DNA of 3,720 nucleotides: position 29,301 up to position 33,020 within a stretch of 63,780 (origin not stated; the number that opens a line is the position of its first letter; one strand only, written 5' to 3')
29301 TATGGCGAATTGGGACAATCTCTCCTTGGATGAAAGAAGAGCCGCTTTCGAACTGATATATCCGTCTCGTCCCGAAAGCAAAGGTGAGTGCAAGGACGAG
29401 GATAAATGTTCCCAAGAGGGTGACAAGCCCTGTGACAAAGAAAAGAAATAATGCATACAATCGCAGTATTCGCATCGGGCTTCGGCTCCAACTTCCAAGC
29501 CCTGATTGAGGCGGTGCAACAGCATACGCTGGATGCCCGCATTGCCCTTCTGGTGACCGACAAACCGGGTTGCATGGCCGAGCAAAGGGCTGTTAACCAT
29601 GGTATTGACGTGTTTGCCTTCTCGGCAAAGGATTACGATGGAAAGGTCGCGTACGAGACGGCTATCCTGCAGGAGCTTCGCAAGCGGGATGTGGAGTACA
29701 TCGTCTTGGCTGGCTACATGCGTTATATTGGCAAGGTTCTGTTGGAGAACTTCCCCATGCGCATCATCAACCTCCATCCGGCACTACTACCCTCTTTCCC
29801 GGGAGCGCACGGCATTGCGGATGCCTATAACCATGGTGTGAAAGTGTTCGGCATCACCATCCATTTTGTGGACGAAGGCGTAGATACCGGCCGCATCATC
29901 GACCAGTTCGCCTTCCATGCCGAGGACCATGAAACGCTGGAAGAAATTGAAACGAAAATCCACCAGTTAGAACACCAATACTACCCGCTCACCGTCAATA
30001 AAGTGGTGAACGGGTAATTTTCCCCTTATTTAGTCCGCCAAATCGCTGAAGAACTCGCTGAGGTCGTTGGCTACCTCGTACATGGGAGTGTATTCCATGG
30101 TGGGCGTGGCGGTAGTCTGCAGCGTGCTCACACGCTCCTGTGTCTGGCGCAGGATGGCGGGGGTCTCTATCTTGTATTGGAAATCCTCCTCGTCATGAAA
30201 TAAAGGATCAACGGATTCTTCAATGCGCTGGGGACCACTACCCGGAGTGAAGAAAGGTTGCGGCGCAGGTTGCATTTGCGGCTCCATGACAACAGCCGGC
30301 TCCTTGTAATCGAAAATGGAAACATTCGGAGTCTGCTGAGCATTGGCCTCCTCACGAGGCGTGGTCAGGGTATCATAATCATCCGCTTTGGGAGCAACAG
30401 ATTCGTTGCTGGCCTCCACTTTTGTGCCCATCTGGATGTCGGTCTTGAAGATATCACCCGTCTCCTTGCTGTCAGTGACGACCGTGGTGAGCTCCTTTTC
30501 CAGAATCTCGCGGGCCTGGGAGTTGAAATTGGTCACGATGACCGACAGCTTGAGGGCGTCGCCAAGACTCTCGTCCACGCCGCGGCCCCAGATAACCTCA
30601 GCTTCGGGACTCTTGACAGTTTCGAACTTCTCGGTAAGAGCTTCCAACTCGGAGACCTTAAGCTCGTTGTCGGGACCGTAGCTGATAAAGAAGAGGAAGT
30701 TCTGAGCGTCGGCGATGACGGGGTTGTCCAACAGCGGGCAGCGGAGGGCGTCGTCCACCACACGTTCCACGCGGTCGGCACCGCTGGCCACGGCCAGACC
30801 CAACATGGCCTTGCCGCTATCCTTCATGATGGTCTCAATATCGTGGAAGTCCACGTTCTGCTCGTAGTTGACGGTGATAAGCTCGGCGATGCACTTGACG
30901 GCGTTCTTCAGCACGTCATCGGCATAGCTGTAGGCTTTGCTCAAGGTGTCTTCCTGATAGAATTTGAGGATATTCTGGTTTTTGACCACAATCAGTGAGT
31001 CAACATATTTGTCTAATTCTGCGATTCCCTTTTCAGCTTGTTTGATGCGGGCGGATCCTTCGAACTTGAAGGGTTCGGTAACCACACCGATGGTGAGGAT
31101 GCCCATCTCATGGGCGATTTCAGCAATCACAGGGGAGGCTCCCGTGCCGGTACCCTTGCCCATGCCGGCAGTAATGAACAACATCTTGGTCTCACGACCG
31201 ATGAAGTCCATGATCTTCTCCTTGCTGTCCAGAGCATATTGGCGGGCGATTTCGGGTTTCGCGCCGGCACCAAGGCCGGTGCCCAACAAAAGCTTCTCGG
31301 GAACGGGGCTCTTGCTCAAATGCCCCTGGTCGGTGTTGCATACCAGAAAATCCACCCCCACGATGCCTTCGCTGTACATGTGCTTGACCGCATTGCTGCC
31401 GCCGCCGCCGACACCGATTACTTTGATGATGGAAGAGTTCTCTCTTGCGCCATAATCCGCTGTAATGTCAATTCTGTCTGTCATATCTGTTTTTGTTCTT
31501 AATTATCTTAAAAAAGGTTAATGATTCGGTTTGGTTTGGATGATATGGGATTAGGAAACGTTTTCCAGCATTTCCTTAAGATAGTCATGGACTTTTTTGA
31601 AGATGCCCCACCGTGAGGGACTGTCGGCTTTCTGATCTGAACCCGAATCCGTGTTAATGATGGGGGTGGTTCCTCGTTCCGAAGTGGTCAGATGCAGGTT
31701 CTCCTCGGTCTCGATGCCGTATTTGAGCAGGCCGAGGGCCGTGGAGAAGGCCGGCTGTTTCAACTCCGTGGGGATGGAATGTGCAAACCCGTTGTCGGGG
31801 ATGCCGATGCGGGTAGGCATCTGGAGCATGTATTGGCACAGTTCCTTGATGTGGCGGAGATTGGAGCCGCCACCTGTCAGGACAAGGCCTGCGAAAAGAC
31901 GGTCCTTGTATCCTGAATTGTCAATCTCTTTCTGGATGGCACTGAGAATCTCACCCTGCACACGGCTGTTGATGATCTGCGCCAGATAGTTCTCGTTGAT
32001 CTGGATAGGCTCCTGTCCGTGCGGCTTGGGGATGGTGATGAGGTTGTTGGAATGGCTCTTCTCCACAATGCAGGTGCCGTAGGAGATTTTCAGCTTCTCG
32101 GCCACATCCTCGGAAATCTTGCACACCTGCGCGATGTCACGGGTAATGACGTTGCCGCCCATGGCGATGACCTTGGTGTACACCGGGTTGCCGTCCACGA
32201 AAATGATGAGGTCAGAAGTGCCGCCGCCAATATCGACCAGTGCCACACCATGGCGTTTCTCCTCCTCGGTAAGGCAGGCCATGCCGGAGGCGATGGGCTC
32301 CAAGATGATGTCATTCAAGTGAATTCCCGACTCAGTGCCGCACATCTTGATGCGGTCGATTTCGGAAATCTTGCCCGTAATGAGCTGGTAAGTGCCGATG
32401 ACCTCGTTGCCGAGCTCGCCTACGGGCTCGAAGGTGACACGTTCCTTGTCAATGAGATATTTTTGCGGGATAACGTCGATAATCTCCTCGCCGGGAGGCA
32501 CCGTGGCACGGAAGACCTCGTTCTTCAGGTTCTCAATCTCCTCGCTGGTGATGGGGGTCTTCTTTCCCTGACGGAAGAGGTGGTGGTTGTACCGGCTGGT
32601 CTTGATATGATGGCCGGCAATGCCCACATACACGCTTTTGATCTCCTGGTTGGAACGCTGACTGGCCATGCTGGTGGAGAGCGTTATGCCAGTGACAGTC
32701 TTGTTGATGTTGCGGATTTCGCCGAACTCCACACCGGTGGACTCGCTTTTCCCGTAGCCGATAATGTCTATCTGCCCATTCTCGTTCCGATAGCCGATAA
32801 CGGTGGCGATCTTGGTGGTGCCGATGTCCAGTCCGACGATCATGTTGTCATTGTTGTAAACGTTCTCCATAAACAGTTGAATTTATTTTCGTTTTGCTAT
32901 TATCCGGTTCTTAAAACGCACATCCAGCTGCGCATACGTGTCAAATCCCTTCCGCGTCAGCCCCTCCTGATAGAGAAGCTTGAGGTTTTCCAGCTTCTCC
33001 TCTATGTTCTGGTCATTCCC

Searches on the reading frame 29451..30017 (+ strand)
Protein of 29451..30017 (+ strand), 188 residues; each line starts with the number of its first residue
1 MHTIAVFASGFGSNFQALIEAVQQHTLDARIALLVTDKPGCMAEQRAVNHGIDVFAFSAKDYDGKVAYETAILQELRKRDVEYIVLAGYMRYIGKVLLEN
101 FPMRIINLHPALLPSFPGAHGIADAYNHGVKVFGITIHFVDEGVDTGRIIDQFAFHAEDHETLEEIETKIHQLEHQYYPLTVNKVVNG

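Call 69: search_protein_families(library=pfam, proteins=[window:29451-30017:+], max_evalue=0.0001)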
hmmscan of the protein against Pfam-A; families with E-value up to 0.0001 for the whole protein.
window:29451-30017:+ (188 aa): 1 family
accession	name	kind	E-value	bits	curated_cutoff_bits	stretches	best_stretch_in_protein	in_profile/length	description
PF00551.24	Formyl_trans_N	-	9.3e-53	179.1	26.1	1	4-181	3-180/181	Formyl transferase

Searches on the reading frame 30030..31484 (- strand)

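Call 69: search_protein_families(library=pfam, proteins=[window:30030-31484:-], max_evalue=0.0001)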
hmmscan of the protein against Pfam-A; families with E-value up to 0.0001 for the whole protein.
window:30030-31484:- (484 aa): 2 families
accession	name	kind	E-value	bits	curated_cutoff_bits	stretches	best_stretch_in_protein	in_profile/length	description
PF00091.31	Tubulin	-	2e-39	136.3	33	1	20-176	2-189/190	Tubulin/FtsZ family, GTPase domain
PF12327.13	FtsZ_C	-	4.6e-17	62.5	27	1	224-320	1-94/95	FtsZ family, C-terminal domain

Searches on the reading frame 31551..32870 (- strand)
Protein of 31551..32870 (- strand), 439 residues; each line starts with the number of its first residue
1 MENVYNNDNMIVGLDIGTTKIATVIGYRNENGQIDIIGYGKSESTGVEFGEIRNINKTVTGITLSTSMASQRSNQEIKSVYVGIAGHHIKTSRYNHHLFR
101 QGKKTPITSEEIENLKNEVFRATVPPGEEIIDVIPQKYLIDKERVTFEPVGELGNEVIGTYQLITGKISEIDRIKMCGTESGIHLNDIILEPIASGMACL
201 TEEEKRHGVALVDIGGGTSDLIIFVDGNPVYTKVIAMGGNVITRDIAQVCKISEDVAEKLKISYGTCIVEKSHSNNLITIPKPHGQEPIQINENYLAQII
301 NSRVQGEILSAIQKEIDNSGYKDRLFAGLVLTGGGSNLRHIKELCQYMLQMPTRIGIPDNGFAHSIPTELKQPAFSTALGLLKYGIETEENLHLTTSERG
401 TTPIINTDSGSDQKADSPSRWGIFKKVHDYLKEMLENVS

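Call 69: search_protein_families(library=pfam, proteins=[window:31551-32870:-], max_evalue=0.0001)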
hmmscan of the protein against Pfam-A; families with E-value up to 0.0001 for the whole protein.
window:31551-32870:- (439 aa): 5 families
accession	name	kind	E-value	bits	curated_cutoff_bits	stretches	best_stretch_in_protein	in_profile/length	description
PF14450.12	FtsA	-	1.5e-38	132.5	31.8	1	210-380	1-127/127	Cell division protein FtsA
PF06723.19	MreB_Mbl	-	1.6e-11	44.1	27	1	175-355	113-303/327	MreB/Mbl protein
PF02491.25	SHS2_FTSA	-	7.2e-11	42.7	25.4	1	86-165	1-79/79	SHS2 domain inserted in FTSA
PF11104.14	PilM_2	-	1.7e-09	37.6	27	1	199-263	172-236/340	Type IV pilus assembly protein PilM;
PF06277.17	EutA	-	3.4e-07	30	27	1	195-267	132-205/475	Ethanolamine utilisation protein EutA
